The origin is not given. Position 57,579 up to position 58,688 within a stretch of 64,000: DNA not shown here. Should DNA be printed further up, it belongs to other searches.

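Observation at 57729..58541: Cys-rich tandem-repeat protein with 2 x (CC-x-C-x2-C…CRIKW…CCSYCQ…C) modules: likely novel metal-binding family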

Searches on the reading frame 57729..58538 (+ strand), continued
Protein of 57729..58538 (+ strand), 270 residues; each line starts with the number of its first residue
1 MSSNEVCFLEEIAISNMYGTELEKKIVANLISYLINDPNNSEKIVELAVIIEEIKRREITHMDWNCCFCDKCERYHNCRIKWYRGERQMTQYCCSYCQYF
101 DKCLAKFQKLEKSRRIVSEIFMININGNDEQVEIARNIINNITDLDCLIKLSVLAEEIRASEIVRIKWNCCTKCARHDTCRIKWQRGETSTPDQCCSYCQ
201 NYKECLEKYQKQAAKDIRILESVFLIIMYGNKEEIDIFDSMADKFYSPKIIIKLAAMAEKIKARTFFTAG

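Call 82: search_protein_families(library=ncbifam, proteins=[P0052, P0063, P0062, P0067, L022:5473-6840:+, L025:5460-6833:+], max_evalue=0.001)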
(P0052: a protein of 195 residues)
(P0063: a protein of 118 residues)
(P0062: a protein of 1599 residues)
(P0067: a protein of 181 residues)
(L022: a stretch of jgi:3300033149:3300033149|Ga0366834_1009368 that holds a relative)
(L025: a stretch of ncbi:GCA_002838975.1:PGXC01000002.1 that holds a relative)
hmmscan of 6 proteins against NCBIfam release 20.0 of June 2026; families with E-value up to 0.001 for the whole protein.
P0052 (195 aa): 1 family
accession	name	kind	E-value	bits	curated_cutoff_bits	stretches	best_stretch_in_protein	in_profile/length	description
TIGR03015.1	pepcterm_ATPase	hypoth_equivalog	6.7e-40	137.2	324.5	1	1-121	145-265/269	XrtA/PEP-CTERM system-associated ATPase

P0063 (118 aa): 1 family
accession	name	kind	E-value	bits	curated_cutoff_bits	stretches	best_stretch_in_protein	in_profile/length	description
TIGR03015.1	pepcterm_ATPase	hypoth_equivalog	1.6e-10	40.9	324.5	1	10-63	214-267/269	XrtA/PEP-CTERM system-associated ATPase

P0062 (1599 aa): 27 families (the best 25 are shown)
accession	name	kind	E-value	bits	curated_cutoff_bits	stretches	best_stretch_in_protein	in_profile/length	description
NF040959.1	MamA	equivalog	1.5e-27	96.3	200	2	490-637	56-200/204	magnetosome protein MamA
TIGR02917.1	PEP_TPR_lipo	equivalog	1.5e-25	89.3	312.2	2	507-749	501-731/899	XrtA/PEP-CTERM system TPR-repeat protein PrsT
NF008756.0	PRK11788.1-4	equivalog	8.4e-13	48.1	474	1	439-637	115-309/389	lipopolysaccharide assembly protein LapB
NF008468.0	PRK11360.1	equivalog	2.6e-10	39.3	646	1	1438-1593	446-607/616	two-component system sensor histidine kinase AtoS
TIGR02916.1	PEP_his_kin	equivalog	1.4e-09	37.1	300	1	1454-1592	542-678/679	XrtA/PEP-CTERM system histidine kinase PrsK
NF052415.1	T3SS_chap_SctY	equivalog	3.3e-09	37.2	70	0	534-601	34-102/106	type III secretion apparatus assembly chaperone SctY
TIGR02521.1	type_IV_pilW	equivalog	4.7e-08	32.9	154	0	541-711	32-197/234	type IV pilus biogenesis/stability protein PilW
NF008757.0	PRK11788.1-5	equivalog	6.3e-08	32.2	363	1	446-637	122-309/388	lipopolysaccharide assembly protein LapB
TIGR00540.1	TPR_hemY_coli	hypoth_equivalog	1.8e-07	30.3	142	1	533-601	319-384/385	heme biosynthesis-associated TPR protein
TIGR02795.1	tol_pal_ybgF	equivalog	3.8e-07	30.7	90.1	0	404-488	9-99/119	tol-pal system protein YbgF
NF040691.1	MtrAB_MtrB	equivalog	5.6e-07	28.9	450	1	1459-1590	354-488/507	MtrAB system histidine kinase MtrB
TIGR02966.1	phoR_proteo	equivalog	7.8e-07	28.4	334.2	1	1455-1590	192-331/333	phosphate regulon sensor histidine kinase PhoR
NF046044.1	PnpS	equivalog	9.8e-07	28.1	400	1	1454-1591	244-388/390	two-component system histidine kinase PnpS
NF007688.0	PRK10364.1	equivalog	1.7e-06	27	479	1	1465-1592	324-449/460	two-component system sensor histidine kinase ZraS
NF010411.0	PRK13837.1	equivalog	1e-05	23.8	647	1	1485-1590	553-671/828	two-component system VirA-like sensor kinase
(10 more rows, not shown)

P0067 (181 aa): 0 families

L022:5473-6840:+ (456 aa): 109 families (the best 25 are shown)
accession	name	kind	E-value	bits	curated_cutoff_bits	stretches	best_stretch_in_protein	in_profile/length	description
NF008469.0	PRK11361.1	equivalog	7.8e-133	443.5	714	1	6-446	5-449/461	acetoacetate metabolism transcriptional regulator AtoC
TIGR02915.1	PEP_resp_reg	equivalog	1.5e-130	436.1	502.6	1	8-454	1-444/445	PEP-CTERM-box response regulator transcription factor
TIGR01818.1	ntrC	equivalog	9.9e-124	413.6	558.6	1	8-387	1-379/463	nitrogen regulation protein NR(I)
NF051870.1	NAssimRespRegNtrX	equivalog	2.5e-123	412.3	600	1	6-452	2-450/452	nitrogen assimilation response regulator NtrX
NF041946.1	LuxO_transreg_Vib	equivalog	1.5e-113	380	800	1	11-448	2-456/463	quorum-sensing sigma-54 dependent transcriptional regulator LuxO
NF011695.0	PRK15115.1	equivalog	4.3e-111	371.8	763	1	5-453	6-437/445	two-component system response regulator GlrR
NF003451.0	PRK05022.1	equivalog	4e-108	362.4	476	1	124-454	172-510/512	nitric oxide reductase transcriptional regulator NorR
NF041552.1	TF_PrdR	equivalog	6e-107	358.3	795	1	135-450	260-574/577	sigma-54 dependent transcriptional regulator PrdR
TIGR01817.1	nifA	equivalog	9e-107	358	528.85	1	129-386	183-439/534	nif-specific transcriptional activator NifA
NF008176.1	PRK10923.1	equivalog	1.1e-105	353.9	620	1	5-370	3-366/469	nitrogen regulation protein NR(I)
NF049963.1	RespRegFlgRCampy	domain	1.1e-101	340.8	750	1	7-413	2-404/429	fla regulon two-component system response regulator FlgR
NF007689.0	PRK10365.1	equivalog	3.7e-100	335.8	760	1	3-445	3-435/441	sigma-54-dependent response regulator transcription factor ZraR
NF050807.1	TransRegFlbDCaul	equivalog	6.8e-97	325.1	750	1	23-384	18-360/454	sigma-54-dependent transcriptional regulator FlbD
NF038308.1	RNA_repair_RtcR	equivalog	1.1e-95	321.5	650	1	115-385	151-432/530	RNA repair transcriptional activator RtcR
NF041906.1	V4R_TF_MobR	exception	8e-88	295.3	999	1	125-447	214-539/544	phenol degradation transcriptional regulator MobR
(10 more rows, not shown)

L025:5460-6833:+ (458 aa): 119 families (the best 25 are shown)
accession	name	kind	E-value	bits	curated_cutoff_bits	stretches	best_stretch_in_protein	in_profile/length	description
NF008469.0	PRK11361.1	equivalog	1.9e-138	462.1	714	1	8-455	6-457/461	acetoacetate metabolism transcriptional regulator AtoC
TIGR01818.1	ntrC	equivalog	3.2e-124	415.3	558.6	1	9-421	1-412/463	nitrogen regulation protein NR(I)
TIGR02915.1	PEP_resp_reg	equivalog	1.1e-122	410.1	502.6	1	9-454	1-444/445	PEP-CTERM-box response regulator transcription factor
NF007689.0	PRK10365.1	equivalog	2e-120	402.6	760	1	4-445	3-435/441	sigma-54-dependent response regulator transcription factor ZraR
TIGR01817.1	nifA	equivalog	1e-117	394.2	528.85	1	117-386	170-438/534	nif-specific transcriptional activator NifA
NF051870.1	NAssimRespRegNtrX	equivalog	2.7e-117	392.5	600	1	8-450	3-448/452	nitrogen assimilation response regulator NtrX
NF011695.0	PRK15115.1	equivalog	2.4e-115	385.8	763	1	4-455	4-439/445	two-component system response regulator GlrR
NF041946.1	LuxO_transreg_Vib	equivalog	5.3e-107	358.5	800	1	27-453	17-461/463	quorum-sensing sigma-54 dependent transcriptional regulator LuxO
NF003451.0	PRK05022.1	equivalog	4.1e-105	352.4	476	1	117-454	164-510/512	nitric oxide reductase transcriptional regulator NorR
NF008176.1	PRK10923.1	equivalog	3.2e-104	349.1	620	1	8-386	5-381/469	nitrogen regulation protein NR(I)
NF041552.1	TF_PrdR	equivalog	3.5e-99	332.7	795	1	123-453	243-577/577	sigma-54 dependent transcriptional regulator PrdR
NF050807.1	TransRegFlbDCaul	equivalog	2.6e-98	329.9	750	1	10-393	4-368/454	sigma-54-dependent transcriptional regulator FlbD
NF038308.1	RNA_repair_RtcR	equivalog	1.2e-95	321.4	650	1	16-388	37-434/530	RNA repair transcriptional activator RtcR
NF011958.0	PRK15429.1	equivalog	7.6e-94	315.7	830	1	144-377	380-613/692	formate hydrogenlyase transcriptional activator FlhA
NF049963.1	RespRegFlgRCampy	domain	3.3e-93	312.9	750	1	8-385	2-376/429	fla regulon two-component system response regulator FlgR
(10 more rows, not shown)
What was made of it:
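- ZraR is among the high-scoring but sub-threshold NCBIfam matches of those regulators (call 82). The regulators match AtoC, NtrC and PrsR as well as or better than ZraR (call 82).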
